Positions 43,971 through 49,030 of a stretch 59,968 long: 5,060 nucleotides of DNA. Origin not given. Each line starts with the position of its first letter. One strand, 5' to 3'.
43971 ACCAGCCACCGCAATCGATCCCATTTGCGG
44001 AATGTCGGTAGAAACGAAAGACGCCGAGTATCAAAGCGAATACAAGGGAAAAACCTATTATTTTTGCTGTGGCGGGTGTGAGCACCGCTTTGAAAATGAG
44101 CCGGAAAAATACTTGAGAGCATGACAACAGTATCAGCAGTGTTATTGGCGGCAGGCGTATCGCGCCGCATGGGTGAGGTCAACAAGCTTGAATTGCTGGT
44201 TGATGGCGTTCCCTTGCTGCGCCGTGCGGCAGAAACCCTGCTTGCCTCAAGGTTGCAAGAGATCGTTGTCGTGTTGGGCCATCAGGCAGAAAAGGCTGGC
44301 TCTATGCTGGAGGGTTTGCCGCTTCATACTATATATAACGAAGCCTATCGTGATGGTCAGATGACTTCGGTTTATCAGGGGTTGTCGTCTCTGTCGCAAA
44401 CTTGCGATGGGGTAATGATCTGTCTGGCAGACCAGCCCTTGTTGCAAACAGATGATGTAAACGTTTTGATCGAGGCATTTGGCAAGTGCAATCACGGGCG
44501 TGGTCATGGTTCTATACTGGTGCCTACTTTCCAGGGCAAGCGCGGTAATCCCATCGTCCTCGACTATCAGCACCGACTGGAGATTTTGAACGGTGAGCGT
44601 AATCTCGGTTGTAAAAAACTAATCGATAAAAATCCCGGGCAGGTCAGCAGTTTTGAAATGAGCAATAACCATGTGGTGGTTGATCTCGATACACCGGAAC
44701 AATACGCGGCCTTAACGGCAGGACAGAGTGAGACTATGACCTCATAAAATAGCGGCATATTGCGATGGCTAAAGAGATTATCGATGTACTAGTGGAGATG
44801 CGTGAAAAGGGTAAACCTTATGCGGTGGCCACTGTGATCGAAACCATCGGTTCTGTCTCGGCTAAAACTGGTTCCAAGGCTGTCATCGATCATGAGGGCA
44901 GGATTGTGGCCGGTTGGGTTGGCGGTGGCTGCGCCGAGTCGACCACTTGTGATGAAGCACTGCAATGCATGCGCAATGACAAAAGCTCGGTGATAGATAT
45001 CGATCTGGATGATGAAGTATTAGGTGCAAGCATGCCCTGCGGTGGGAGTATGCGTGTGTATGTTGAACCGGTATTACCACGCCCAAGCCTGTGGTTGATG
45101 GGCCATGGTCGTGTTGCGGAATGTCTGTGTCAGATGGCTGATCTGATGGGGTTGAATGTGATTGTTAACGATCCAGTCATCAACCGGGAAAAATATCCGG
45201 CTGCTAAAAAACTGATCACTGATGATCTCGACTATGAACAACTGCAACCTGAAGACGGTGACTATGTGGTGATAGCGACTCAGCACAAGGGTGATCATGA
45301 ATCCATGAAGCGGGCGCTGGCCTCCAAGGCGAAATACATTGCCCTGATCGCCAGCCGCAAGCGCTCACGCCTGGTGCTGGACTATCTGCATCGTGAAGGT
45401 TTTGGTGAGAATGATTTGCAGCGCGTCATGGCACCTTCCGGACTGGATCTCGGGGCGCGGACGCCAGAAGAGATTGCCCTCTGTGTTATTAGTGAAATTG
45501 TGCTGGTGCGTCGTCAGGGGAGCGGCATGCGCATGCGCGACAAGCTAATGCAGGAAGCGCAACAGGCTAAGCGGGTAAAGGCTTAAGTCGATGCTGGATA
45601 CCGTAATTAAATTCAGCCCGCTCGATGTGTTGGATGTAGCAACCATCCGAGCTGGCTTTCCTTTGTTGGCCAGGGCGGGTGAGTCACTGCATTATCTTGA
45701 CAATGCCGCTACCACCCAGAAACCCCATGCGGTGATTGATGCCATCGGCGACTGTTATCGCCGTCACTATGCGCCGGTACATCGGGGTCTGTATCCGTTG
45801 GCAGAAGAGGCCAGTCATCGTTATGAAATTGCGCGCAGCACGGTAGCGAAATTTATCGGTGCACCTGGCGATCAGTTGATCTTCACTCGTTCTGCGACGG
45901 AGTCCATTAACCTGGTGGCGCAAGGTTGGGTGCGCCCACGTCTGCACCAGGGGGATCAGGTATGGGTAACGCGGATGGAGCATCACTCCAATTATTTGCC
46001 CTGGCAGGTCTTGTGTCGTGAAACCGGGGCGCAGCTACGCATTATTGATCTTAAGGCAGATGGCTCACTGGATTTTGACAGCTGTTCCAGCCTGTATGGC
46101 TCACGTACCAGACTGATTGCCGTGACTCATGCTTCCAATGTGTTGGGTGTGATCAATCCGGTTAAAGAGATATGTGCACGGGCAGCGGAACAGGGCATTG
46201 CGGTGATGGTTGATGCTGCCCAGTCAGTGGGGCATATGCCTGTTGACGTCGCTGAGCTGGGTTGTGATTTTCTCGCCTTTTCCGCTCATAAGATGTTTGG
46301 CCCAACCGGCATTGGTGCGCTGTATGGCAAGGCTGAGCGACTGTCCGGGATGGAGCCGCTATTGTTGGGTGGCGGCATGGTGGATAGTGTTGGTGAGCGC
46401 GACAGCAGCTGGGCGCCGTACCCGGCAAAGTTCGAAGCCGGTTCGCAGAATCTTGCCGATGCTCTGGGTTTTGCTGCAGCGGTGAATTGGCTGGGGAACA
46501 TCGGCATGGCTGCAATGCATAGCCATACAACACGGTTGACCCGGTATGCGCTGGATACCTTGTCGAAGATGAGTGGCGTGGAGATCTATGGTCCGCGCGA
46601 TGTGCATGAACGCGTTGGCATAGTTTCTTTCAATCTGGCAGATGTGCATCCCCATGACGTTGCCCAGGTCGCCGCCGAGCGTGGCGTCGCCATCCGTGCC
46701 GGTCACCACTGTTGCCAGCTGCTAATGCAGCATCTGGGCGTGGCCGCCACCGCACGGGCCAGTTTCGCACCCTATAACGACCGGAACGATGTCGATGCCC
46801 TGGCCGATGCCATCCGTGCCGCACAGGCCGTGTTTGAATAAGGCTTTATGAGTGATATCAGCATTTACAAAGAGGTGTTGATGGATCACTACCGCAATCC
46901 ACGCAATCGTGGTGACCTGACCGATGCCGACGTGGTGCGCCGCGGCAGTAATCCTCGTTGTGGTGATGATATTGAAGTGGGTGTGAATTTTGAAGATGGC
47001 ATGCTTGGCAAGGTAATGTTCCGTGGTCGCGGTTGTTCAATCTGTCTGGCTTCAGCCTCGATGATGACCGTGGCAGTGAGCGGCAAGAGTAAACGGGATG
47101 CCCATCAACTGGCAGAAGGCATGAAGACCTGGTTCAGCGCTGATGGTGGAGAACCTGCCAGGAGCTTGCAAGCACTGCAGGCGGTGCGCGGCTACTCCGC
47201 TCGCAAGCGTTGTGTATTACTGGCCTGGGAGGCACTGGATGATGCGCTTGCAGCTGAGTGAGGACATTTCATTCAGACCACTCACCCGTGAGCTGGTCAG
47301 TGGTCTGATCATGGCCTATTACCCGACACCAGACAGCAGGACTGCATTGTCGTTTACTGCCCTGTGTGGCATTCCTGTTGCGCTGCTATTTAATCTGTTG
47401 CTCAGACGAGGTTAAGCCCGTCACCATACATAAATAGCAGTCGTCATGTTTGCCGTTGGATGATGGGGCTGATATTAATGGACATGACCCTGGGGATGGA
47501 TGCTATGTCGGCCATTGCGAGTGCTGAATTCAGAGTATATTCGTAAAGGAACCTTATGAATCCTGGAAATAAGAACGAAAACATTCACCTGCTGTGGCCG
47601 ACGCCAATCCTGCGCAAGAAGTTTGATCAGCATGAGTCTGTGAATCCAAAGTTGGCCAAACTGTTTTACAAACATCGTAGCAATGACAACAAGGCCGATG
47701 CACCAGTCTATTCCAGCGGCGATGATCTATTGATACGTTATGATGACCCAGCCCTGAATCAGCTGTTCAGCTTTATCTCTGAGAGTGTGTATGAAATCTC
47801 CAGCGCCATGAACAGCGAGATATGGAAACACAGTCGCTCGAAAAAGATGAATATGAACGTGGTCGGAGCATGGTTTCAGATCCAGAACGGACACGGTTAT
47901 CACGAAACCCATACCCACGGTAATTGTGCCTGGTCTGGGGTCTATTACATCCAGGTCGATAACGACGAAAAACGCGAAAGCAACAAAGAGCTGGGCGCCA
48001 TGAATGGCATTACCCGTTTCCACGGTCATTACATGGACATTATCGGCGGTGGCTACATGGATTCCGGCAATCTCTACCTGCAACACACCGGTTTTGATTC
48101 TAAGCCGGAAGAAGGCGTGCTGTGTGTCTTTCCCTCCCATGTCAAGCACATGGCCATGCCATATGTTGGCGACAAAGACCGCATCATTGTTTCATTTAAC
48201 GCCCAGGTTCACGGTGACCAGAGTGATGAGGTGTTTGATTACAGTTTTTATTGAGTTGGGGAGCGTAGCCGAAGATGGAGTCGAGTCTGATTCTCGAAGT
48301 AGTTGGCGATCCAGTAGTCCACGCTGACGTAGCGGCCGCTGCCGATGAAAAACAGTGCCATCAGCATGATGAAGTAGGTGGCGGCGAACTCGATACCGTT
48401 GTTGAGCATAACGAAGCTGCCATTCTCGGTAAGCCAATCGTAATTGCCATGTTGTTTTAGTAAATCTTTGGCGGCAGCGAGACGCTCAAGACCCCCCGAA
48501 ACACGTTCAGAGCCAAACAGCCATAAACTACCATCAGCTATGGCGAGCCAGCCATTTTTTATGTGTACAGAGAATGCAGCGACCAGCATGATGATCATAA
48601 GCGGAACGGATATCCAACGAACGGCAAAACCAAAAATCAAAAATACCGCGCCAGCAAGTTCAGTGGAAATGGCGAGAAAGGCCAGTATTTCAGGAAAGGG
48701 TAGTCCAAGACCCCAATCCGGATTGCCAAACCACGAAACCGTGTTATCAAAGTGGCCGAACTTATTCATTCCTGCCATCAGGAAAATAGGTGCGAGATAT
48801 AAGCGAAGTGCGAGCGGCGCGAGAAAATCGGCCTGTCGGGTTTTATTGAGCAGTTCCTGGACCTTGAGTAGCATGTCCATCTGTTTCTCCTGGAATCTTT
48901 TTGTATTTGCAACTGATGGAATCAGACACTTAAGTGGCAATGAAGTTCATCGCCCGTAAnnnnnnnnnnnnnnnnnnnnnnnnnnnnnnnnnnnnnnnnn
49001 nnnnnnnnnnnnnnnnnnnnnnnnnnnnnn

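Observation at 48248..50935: MNIO (DUF692)-dependent RiPP metallophore cluster: HvfA-like precursor, HvfB, HvfC, DoxX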

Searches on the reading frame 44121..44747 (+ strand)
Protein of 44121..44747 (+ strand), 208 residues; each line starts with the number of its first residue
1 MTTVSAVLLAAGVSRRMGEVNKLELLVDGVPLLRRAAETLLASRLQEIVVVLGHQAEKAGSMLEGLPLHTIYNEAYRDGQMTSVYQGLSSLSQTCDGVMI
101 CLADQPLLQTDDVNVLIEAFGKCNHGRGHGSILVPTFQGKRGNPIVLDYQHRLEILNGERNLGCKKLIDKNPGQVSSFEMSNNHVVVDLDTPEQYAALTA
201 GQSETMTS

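Call 28: search_protein_families(library=ncbifam, proteins=[window:44121-44747:+], max_evalue=0.00001)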
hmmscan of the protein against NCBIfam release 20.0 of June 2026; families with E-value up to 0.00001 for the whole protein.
window:44121-44747:+ (208 aa): 19 families
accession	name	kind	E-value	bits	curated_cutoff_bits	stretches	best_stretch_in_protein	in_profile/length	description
TIGR03310.1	matur_MocA_YgfJ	equivalog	5.8e-41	140.5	186.45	1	5-197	1-187/188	molybdenum cofactor cytidylyltransferase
NF045665.1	NTPtran_DVU1551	equivalog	1.8e-39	135.8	315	1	5-202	2-193/359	DVU_1551 family NTP transferase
NF045782.1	NicBOxredNboR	equivalog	2.4e-21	76.4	260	1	3-198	8-205/206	nicotine blue oxidoreductase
TIGR03202.1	pucB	equivalog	2.8e-20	72.8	235.05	1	6-195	3-192/192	xanthine dehydrogenase accessory protein PucB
NF053639.1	Mfer334_fam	equivalog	7.8e-11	42.2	260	1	12-134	8-140/209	pseudomurein biosynthesis protein PmurB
NF010933.0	PRK14353.1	equivalog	3.8e-10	39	505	1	3-119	5-123/453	bifunctional UDP-N-acetylglucosamine diphosphorylase/glucosamine-1-phosphate N-acetyltransferase GlmU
NF010935.0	PRK14355.1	equivalog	4.6e-10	38.7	718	1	1-121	1-122/459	bifunctional UDP-N-acetylglucosamine diphosphorylase/glucosamine-1-phosphate N-acetyltransferase GlmU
TIGR00453.1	ispD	equivalog_domain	1.1e-09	38.1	181.3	1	5-122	1-119/219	2-C-methyl-D-erythritol 4-phosphate cytidylyltransferase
NF002741.0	PRK02726.1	equivalog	3.3e-09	36.7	179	1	3-116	7-114/200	molybdenum cofactor guanylyltransferase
TIGR02665.1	molyb_mobA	equivalog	6.4e-09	36.1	151.85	1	5-120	2-113/186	molybdenum cofactor guanylyltransferase MobA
TIGR01173.1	glmU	equivalog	9.6e-09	34.6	366.85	1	5-119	2-116/452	bifunctional UDP-N-acetylglucosamine diphosphorylase/glucosamine-1-phosphate N-acetyltransferase GlmU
NF010932.0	PRK14352.1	equivalog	1.7e-08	33.6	611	1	3-120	6-126/488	bifunctional UDP-N-acetylglucosamine diphosphorylase/glucosamine-1-phosphate N-acetyltransferase GlmU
NF001457.0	PRK00317.1-3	equivalog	4.2e-08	32.9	164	1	5-122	3-115/200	molybdenum cofactor guanylyltransferase MobA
NF010934.1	PRK14354.1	equivalog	1.2e-07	30.7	450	1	6-121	2-116/447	bifunctional UDP-N-acetylglucosamine diphosphorylase/glucosamine-1-phosphate N-acetyltransferase GlmU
NF010936.0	PRK14356.1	equivalog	1.8e-07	30.5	666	1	3-119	5-122/456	bifunctional UDP-N-acetylglucosamine diphosphorylase/glucosamine-1-phosphate N-acetyltransferase GlmU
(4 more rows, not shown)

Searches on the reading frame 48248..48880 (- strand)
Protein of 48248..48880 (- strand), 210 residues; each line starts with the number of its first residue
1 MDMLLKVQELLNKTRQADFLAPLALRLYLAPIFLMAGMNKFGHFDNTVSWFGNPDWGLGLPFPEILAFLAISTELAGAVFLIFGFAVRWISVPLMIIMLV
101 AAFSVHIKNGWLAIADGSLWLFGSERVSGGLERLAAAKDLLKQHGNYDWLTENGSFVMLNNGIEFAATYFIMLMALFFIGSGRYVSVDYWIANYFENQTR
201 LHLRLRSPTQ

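Call 3: search_protein_families(library=pfam, proteins=[window:48248-48880:-], max_evalue=0.01)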
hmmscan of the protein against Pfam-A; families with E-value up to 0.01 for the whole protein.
window:48248-48880:- (210 aa): 2 families
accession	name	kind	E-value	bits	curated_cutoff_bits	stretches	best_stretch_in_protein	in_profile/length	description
PF07681.17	DoxX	-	6.9e-21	75.1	23.6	1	22-106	2-84/85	DoxX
PF07291.16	MauE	-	5.9e-05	23.8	27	1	23-107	6-87/128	Methylamine utilisation protein MauE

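Call 4: search_protein_families(library=ncbifam, proteins=[window:48248-48880:-], max_evalue=0.01)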
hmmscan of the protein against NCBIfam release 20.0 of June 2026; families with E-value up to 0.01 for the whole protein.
window:48248-48880:- (210 aa): 1 family
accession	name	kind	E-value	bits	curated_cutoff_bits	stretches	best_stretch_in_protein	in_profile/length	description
NF050144.1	matur_HvfX_fam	equivalog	1.2e-69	233.7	80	1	19-191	1-164/165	HvfX family Cu-binding RiPP maturation protein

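Call 71: search_protein_families(library=padloc, proteins=[window:48248-48880:-], max_evalue=0.001)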
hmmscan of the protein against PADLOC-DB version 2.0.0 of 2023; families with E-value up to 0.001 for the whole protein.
window:48248-48880:- (210 aa): 0 families
